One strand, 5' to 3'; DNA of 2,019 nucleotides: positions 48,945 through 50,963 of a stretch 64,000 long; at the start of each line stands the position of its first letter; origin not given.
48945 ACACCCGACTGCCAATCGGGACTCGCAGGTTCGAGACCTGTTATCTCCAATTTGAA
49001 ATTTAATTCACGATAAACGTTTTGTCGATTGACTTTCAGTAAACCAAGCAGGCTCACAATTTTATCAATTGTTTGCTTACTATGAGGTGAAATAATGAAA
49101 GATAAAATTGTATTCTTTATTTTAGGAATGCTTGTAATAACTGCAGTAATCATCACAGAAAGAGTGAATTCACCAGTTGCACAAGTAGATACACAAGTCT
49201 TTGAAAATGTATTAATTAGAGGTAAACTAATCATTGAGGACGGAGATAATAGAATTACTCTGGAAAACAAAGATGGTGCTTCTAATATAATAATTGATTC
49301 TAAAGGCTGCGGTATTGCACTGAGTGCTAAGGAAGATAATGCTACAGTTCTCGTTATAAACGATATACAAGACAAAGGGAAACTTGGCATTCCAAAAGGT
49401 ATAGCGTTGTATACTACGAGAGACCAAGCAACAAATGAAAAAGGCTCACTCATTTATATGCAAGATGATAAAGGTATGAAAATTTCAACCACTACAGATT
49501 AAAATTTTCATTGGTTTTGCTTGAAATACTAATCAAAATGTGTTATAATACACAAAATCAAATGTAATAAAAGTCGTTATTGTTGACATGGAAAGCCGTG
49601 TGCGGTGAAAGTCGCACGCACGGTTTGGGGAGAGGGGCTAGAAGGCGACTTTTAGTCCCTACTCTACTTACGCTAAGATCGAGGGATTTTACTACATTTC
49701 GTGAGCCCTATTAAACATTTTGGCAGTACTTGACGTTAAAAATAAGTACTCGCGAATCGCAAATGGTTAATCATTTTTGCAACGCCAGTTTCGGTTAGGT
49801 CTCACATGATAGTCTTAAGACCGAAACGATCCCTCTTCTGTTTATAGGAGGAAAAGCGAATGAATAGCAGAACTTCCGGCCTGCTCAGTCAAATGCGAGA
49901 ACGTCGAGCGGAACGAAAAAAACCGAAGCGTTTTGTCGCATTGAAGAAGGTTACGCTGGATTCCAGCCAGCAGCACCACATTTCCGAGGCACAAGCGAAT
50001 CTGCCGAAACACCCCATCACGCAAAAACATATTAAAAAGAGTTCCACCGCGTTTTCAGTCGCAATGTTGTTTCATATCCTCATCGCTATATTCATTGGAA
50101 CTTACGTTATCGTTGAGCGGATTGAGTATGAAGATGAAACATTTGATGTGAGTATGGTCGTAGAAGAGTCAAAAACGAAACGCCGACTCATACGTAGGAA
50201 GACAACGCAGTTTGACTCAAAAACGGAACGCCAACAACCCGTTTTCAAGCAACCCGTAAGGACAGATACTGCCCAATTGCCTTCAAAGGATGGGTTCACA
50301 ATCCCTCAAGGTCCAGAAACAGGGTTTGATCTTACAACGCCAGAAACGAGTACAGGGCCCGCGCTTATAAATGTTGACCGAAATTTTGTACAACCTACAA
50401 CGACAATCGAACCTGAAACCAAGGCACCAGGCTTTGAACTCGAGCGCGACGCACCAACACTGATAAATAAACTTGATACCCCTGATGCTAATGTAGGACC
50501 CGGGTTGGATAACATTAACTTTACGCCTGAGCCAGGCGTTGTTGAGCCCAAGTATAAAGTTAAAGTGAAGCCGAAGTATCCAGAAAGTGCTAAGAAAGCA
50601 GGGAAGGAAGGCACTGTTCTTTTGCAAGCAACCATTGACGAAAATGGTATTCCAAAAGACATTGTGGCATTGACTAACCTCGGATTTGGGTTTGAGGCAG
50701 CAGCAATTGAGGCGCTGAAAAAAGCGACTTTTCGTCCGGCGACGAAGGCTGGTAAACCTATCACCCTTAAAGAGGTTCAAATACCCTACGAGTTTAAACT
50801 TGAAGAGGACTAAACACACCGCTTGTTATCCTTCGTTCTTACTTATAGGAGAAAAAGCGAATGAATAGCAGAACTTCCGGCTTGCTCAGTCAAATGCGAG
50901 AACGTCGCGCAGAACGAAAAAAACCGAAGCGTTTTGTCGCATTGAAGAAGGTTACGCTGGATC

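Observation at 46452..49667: Oversized group II intron whose domain IV carries cargo (tRNA-like gene, extra ORF, promoter)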

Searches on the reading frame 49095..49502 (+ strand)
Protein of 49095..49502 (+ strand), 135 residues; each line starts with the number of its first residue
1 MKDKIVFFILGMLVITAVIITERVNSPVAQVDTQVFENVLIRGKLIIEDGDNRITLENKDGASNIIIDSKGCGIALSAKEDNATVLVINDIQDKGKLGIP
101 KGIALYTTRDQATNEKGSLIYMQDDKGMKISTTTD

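Call 6: search_protein_families(library=pfam, proteins=[window:49095-49502:+], max_evalue=0.01)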
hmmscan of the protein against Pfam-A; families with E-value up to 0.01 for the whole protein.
window:49095-49502:+ (135 aa): 0 families

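Call 28: find_homologous_proteins(query=A1, max_evalue=0.001)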
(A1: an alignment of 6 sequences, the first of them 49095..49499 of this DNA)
Query A1 (6 sequences) (135 aa, profile of the alignment): 21 proteins with E <= 0.001 among 2150 candidates.
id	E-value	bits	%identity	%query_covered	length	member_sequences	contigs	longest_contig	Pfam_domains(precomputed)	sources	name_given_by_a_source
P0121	2.1e-58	214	100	100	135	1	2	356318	-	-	-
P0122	4.3e-56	206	63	100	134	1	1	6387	-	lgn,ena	-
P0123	5.0e-56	206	55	94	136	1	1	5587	-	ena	-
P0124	7.4e-56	206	60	100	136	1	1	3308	-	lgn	-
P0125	1.8e-51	191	63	100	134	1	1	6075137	-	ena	-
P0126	6.4e-49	183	64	100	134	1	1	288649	-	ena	-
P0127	1.4e-46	176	57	94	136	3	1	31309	-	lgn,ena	-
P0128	3.0e-46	174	58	100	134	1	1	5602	-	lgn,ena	-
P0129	4.5e-44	167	34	100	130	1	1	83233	-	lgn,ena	-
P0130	4.7e-44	167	50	100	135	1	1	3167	-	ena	-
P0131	2.5e-41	159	53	96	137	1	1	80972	-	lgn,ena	-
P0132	3.2e-35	139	34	87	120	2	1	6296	-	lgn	-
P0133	1.1e-30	124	31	95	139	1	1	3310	-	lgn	-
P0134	3.1e-30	123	41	96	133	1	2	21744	-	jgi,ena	-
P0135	1.2e-29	121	32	73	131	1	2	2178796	-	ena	-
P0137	8.6e-27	111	32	94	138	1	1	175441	-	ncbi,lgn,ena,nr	ncbi:hypothetical protein F4X88_06685 [Candidatus Poribacteria bacterium]|nr:hypothetical protein [C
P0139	6.4e-23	99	31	100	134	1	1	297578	-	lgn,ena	-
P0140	1.0e-20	92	32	63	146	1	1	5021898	-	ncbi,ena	-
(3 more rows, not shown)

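Call 30: find_related_loci(query=A1, collection=genome_contigs, flank=7000)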
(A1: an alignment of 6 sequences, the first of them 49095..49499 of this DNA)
Query A1 (135 aa) in genome_contigs; peptide patterns used: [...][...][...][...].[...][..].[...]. (x = any residue, [..] = any of these).
201 stretches matched a pattern, but none encodes a relative of the query by tblastn (E <= 1e-3).
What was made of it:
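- Tried and rejected: A genome_contigs scan with the ORF2 profile found nothing (call 30).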

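Call 32: find_encoding_contigs(protein=P0125, flank=6000, max_places=3)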
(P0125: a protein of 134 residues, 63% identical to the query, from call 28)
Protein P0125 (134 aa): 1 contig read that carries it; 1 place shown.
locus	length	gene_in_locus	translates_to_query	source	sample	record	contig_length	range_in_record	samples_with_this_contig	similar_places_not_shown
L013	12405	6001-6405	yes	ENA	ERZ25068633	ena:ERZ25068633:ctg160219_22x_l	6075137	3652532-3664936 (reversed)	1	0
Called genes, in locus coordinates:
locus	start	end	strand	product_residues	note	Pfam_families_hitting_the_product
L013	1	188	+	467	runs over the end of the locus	PF12679:ABC2_membrane_2, PF12698:ABC2_membrane_3, PF12040:DUF3526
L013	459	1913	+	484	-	-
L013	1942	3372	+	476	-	-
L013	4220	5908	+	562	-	PF13655:RVT_N, PF00078:RVT_1, PF08388:GIIM, PF01844:HNH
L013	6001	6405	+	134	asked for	-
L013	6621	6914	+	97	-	PF09527:ATPase_gene1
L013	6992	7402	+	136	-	PF03899:ATP-synt_I (weak)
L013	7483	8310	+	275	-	PF00119:ATP-synt_A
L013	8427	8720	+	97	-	PF00137:ATP-synt_C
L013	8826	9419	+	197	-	PF00430:ATP-synt_B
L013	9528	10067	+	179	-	PF00213:OSCP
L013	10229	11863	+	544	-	PF02874:ATP-synt_ab_N, PF00006:ATP-synt_ab, PF00306:ATP-synt_ab_C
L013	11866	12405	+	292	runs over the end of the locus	PF00231:ATP-synt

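Call 33: find_encoding_contigs(protein=P0137, flank=6000, max_places=3)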
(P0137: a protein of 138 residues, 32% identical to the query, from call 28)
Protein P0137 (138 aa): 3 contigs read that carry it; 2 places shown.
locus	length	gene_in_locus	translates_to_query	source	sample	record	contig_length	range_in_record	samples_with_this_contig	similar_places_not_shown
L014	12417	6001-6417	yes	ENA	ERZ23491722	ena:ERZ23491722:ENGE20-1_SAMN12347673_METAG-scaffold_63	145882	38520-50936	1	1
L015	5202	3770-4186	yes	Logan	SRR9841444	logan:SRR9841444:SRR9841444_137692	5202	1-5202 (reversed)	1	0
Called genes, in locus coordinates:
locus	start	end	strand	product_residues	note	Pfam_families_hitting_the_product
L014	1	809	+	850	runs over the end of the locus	PF02065:Melibiase (faint)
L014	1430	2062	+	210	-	PF03167:UDG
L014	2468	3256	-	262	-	PF13385:Laminin_G_3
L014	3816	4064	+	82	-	-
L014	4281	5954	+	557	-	PF13655:RVT_N, PF00078:RVT_1, PF08388:GIIM, PF01844:HNH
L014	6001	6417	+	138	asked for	-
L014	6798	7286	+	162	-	PF00355:Rieske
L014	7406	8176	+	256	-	PF00033:Cytochrome_B, PF13631:Cytochrom_B_N_2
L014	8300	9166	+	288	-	PF00032:Cytochrom_B_C (weak)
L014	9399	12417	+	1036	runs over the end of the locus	PF22113:Mtrc-MtrF_II-IV_dom (faint), PF14522:Cytochrome_C7 (faint), PF14537:Cytochrom_c3_2 (faint), PF02433:FixO (faint), PF00034:Cytochrom_C (weak), PF13442:Cytochrome_CBB3 (weak)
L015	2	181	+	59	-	?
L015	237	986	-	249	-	PF13385:Laminin_G_3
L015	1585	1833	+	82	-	-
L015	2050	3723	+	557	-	PF13655:RVT_N, PF00078:RVT_1, PF08388:GIIM, PF01844:HNH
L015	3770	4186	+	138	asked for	-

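Call 34: find_encoding_contigs(protein=P0140, flank=6000, max_places=3)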
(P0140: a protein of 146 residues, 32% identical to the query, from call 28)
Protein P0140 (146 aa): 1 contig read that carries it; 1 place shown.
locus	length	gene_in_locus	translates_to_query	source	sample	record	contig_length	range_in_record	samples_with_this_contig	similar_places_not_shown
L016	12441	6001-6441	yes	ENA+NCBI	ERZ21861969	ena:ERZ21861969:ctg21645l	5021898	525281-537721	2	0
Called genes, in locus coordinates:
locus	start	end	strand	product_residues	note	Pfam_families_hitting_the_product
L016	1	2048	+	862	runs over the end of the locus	PF01833:TIG (faint), PF04151:PPC (faint)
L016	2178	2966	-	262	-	PF13385:Laminin_G_3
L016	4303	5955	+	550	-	PF13655:RVT_N, PF00078:RVT_1, PF08388:GIIM, PF01844:HNH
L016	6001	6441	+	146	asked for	-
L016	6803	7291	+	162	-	PF00355:Rieske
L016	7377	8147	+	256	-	PF00033:Cytochrome_B, PF13631:Cytochrom_B_N_2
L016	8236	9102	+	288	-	PF00032:Cytochrom_B_C (weak)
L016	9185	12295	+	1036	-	PF22113:Mtrc-MtrF_II-IV_dom (faint), PF14522:Cytochrome_C7 (faint), PF02433:FixO (faint), PF00034:Cytochrom_C (weak), PF13442:Cytochrome_CBB3 (weak)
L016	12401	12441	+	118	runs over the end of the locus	PF13442:Cytochrome_CBB3, PF00034:Cytochrom_C (weak)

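Call 35: find_encoding_contigs(protein=P0139, flank=6000, max_places=3)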
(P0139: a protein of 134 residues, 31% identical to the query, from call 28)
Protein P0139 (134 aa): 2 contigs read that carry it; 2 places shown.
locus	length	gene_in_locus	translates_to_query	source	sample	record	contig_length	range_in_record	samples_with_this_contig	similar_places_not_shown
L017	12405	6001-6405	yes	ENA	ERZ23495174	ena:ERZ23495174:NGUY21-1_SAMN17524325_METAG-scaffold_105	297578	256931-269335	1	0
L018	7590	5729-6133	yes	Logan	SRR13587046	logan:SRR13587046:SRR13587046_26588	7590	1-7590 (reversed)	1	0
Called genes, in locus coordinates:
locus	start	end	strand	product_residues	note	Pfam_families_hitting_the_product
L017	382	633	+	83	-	PF02416:TatA_B_E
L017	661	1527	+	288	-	PF00902:TatC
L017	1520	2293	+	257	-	PF24481:CT398_CC (weak), PF02591:Zn_ribbon_9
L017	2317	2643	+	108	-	PF00190:Cupin_1 (weak), PF07883:Cupin_2, PF02311:AraC_binding (weak)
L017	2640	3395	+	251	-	PF02578:Cu-oxidase_4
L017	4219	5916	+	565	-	PF13655:RVT_N, PF00078:RVT_1, PF08388:GIIM, PF01844:HNH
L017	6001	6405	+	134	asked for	-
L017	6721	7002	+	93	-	-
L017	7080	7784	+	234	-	PF01168:Ala_racemase_N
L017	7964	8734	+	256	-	PF03807:F420_oxidored (weak), PF14748:P5CR_dimer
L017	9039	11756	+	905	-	PF00133:tRNA-synt_1, PF08264:Anticodon_1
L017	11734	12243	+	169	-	PF01252:Peptidase_A8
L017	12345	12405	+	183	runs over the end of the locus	-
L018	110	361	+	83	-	PF02416:TatA_B_E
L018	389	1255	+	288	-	PF00902:TatC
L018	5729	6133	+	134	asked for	-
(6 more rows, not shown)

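Call 52: predict_structure(alignment_id=A2)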
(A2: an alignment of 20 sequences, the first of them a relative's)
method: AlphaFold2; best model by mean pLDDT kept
length: 135 residues; sequences in the alignment: 20
mean_pLDDT: 83.4   pTM: 0.59
mean pLDDT of the five models: 83.4, 80.9, 80.4, 77.5, 70.5
residues with pLDDT >= 90: 62; 70-90: 51; 50-70: 16; < 50: 6
segments of 3 or more residues with pLDDT < 50: 26-31
pLDDT, mean of each block of 10 residues (from residue 1): 82 82 52 61 88 92 93 93 92 73 92 92 90 91
secondary structure, 60 per line:
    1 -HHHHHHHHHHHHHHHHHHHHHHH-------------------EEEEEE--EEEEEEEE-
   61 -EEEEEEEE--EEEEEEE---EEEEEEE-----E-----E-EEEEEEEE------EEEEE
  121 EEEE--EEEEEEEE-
elements in order: H2-24 E44-49 E52-59 E62-69 E72-78 E82-88 E102-109 E116-124 E127-134
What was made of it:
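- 49095..49502 (+): ORF2, a 135-aa cargo protein with an N-terminal transmembrane helix and an 8-strand beta meander. AlphaFold2 pLDDT is 83 (call 52).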

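Call 53: search_protein_representatives(alignment_id=A2)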
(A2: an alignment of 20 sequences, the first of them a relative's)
Query: 20 sequences, 132 profile positions. Proteins with E-value up to 0.001 (for the whole library): 75; up to 1e-10: 21; up to 1e-30: 7. The best 75 are listed.
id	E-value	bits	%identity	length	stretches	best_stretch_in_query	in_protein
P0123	1.2e-45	170.7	-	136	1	1-131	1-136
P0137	1.7e-39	150.9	-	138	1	1-132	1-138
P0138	2.1e-38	147.3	-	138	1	1-131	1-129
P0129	4.5e-38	146.2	-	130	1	1-131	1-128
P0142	9.7e-32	125.7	-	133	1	1-131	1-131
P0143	7.3e-31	122.9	-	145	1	1-132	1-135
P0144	9.8e-31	122.5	-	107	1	1-102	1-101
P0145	1.9e-30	121.6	-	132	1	1-130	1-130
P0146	2.3e-30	121.3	-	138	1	1-132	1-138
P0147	2.6e-30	121.1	-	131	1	1-132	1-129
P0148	5.2e-30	120.1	-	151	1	1-131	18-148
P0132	1.3e-29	118.9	-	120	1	19-131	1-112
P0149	1.8e-29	118.4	-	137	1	1-131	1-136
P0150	2.5e-29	117.9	-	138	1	1-131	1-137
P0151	7.3e-29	116.4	-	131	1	1-130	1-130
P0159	4.6e-09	52.4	-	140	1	1-125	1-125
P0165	2.4e-07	46.8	-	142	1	1-120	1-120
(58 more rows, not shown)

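Call 56: find_encoding_contigs(protein=P0159, flank=5000, max_places=4)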
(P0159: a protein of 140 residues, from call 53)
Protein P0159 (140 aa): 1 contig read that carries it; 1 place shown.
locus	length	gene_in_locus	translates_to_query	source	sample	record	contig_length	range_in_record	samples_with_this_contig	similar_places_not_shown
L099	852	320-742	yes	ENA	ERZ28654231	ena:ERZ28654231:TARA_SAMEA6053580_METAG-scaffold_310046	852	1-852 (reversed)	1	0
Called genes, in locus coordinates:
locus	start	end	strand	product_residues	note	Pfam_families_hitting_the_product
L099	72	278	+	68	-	-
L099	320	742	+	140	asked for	-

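Call 57: fold_search(model_id=the predicted structure, library=pdb)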
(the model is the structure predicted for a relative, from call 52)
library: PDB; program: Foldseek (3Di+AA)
matches with E <= 10: 656; with E <= 0.001: 0
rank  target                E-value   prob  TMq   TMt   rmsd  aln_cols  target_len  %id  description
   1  8ast_C                1.8e-01  0.69  0.26  0.28   9.6        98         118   11  The Crystal structure of short F46Y agroavidin - apo (released 2023-04-12)
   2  8ass_C                2.2e-01  0.72  0.27  0.30  10.1       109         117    9  The Crystal structure of F46Y mutant of the agroavidin-biotin complex (released 2023-04-12)
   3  3pqs                  2.3e-01  0.60  0.23  0.09   9.8        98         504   12  The crystal structures of porcine pathogen ApH87_TbpB (released 2011-02-02)
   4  8ass_A                2.5e-01  0.60  0.25  0.28  10.5       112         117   10  The Crystal structure of F46Y mutant of the agroavidin-biotin complex (released 2023-04-12)
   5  8asr_B                2.5e-01  0.60  0.26  0.27   8.9       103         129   10  The Crystal structure of F46Y mutant of apo agroavidin (released 2023-04-12)
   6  12dl_PA               2.5e-01  0.54  0.27  0.12   9.4       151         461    9  Native structure of the cytoplasmic lattice (CPL) asymmetric unit from mouse MII eggs (released 2026-04-08)
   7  6x04_C                2.6e-01  0.41  0.23  0.12  12.3       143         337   11  Nup133 (aa55-481) from S. cerevisiae bound by VHH-SAN5 (released 2020-12-09)
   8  6pnq_A                2.9e-01  0.44  0.20  0.14  13.6        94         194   16  Crystal structure of the SS2A splice insert-containing neurexin-1 LNS2 domain in complex with neurexophilin-1 (released 2019-10-09)
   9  3ew2_A                3.2e-01  0.66  0.27  0.29  10.3       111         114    8  Crystal structure of rhizavidin-biotin complex (released 2008-12-23)
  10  4o3z                  3.2e-01  0.57  0.23  0.09   9.5        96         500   11  Crystal structure of the vaccine antigen Transferrin Binding Protein B (TbpB) mutant Tyr-95-Ala from Actinobacillus pleu (released 2015-01-14)
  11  4qnl                  3.3e-01  0.35  0.20  0.06   8.1        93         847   13  Crystal structure of tail fiber protein gp63.1 from E. coli phage G7C (released 2015-06-24)
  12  5z1o_A                3.7e-01  0.80  0.34  0.17   9.8       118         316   14  Crystal structure of an OspA mutant (released 2019-01-02)
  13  6x04_E                3.7e-01  0.28  0.23  0.14   8.4       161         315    9  Nup133 (aa55-481) from S. cerevisiae bound by VHH-SAN5 (released 2020-12-09)
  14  8amh_B                4.1e-01  0.51  0.26  0.28  10.2       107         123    8  The Crystal structure of wt apo agroavidin (released 2023-04-12)
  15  8an6_C                4.1e-01  0.44  0.25  0.27  10.8       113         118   10  The Crystal structure of wt apo agroavidin - biotin complex (released 2023-04-12)
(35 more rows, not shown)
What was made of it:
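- Tried and rejected: Foldseek against the PDB gave nothing below E 0.18 (call 57).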

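Call 67: search_protein_families(library=pfam, proteins=[L017:6721-6999:+], max_evalue=0.01)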
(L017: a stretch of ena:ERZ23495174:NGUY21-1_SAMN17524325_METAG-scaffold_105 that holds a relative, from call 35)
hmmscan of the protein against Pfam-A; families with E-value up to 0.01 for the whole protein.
L017:6721-6999:+ (93 aa): 0 families

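Call 74: find_homologous_proteins(query=A4, max_evalue=0.001)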
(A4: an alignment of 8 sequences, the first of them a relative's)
Query A4 (8 sequences) (140 aa, profile of the alignment): 42 proteins with E <= 0.001 among 2628 candidates.
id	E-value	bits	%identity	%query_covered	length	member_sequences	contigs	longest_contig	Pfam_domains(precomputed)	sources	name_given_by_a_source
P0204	6.9e-35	138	28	56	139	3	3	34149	-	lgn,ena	-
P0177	8.6e-35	138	61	22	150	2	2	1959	-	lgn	-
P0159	3.0e-34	136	100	100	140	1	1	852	-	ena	-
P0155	6.1e-34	135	45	34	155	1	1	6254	-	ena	-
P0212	1.4e-30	124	27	46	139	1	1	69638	-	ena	-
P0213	1.8e-29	120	34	33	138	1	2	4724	-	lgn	-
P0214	2.1e-29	120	42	34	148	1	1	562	-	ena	-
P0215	7.2e-27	112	48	34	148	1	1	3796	-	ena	-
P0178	6.4e-26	109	48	34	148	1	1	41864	-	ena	-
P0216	1.2e-25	108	51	36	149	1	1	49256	-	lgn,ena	-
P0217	1.8e-25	108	57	21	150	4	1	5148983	-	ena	-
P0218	2.0e-25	107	54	100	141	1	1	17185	-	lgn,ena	-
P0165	2.0e-25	107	46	99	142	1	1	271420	-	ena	-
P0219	2.7e-25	107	29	98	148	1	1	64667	-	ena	-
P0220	4.4e-25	106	60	21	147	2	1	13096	-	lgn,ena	-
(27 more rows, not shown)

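Call 75: find_encoding_contigs(protein=P0165, flank=5000, max_places=2)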
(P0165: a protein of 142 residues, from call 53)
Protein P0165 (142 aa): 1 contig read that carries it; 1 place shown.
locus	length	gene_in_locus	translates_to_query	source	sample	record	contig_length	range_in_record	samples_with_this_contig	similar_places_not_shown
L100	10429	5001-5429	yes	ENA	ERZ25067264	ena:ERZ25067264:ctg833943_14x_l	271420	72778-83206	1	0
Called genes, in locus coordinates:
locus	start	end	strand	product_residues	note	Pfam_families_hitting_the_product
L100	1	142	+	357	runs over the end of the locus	PF08867:FRG, PF00515:TPR_1 (faint)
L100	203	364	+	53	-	-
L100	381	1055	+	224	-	-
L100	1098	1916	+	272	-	-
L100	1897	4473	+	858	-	-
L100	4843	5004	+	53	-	-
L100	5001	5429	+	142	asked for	-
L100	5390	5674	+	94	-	-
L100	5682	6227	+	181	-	-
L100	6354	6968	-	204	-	-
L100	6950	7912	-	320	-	PF01541:GIY-YIG, PF07460:NUMOD3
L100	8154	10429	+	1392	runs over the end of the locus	-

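Call 76: find_encoding_contigs(protein=P0217, flank=5000, max_places=2)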
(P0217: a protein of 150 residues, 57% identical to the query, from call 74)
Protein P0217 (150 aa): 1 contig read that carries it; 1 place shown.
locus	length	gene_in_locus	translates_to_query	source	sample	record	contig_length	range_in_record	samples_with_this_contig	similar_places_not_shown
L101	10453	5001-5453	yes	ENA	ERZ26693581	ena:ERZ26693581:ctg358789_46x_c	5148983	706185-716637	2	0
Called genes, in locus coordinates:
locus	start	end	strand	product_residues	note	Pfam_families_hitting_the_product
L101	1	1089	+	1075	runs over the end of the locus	PF00873:ACR_tran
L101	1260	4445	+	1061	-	PF00873:ACR_tran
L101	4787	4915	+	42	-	-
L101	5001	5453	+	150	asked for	-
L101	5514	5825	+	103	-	-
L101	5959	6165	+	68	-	-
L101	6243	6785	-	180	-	PF12762:DDE_Tnp_IS1595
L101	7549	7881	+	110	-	-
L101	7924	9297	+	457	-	PF02463:SMC_N (faint), PF13304:AAA_21, PF13175:AAA_15 (weak)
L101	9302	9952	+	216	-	PF14103:DUF4276 (faint)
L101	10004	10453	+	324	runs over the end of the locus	PF01408:GFO_IDH_MocA, PF08635:ox_reductase_C (weak), PF22725:GFO_IDH_MocA_C3, PF02894:GFO_IDH_MocA_C (faint)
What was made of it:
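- Distant relatives of ORF2 occur outside introns in variable regions: L100 next to a GIY-YIG/NUMOD3 gene and L101 next to IS1595 (calls 53, 74-76).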

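Call 77: find_related_loci(query=A4, collection=viral_contigs, flank=4000)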
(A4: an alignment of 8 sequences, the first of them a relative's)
Query A4 (140 aa) in viral_contigs; peptide patterns used: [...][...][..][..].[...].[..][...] (x = any residue, [..] = any of these).
87 stretches matched a pattern, but none encodes a relative of the query by tblastn (E <= 1e-3).

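Call 78: find_related_loci(query=A2, collection=viral_contigs, flank=4000)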
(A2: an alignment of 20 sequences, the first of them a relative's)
Query A2 (135 aa) in viral_contigs; peptide patterns used: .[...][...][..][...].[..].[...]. (x = any residue, [..] = any of these).
3 stretches matched a pattern, but none encodes a relative of the query by tblastn (E <= 1e-3).
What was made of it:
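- Tried and rejected: There were no relatives in IMG/VR viral contigs (calls 77, 78).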

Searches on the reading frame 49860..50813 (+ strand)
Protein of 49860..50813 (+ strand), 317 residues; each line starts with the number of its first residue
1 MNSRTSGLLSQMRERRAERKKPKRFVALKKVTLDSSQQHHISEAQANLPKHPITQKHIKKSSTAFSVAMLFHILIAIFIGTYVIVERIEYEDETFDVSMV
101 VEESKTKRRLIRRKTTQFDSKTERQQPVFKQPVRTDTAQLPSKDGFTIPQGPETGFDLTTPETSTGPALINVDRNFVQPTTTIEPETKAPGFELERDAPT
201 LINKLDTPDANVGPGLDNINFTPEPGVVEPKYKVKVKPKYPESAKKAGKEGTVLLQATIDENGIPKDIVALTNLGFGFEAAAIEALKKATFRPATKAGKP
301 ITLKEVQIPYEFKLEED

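Call 6: search_protein_families(library=pfam, proteins=[window:49860-50813:+], max_evalue=0.01)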
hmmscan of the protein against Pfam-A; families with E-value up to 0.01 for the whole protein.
window:49860-50813:+ (317 aa): 1 family
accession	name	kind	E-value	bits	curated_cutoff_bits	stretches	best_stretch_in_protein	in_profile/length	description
PF03544.19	TonB_C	-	8.5e-18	65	24.6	1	237-314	2-79/79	Gram-negative bacterial TonB protein C-terminal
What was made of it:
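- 49860..51808 (+): Host operon downstream of the intron: two tandem TonB-like genes (49860-50813 and 50861-51808). Pfam TonB_C on the first gene (call 6).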
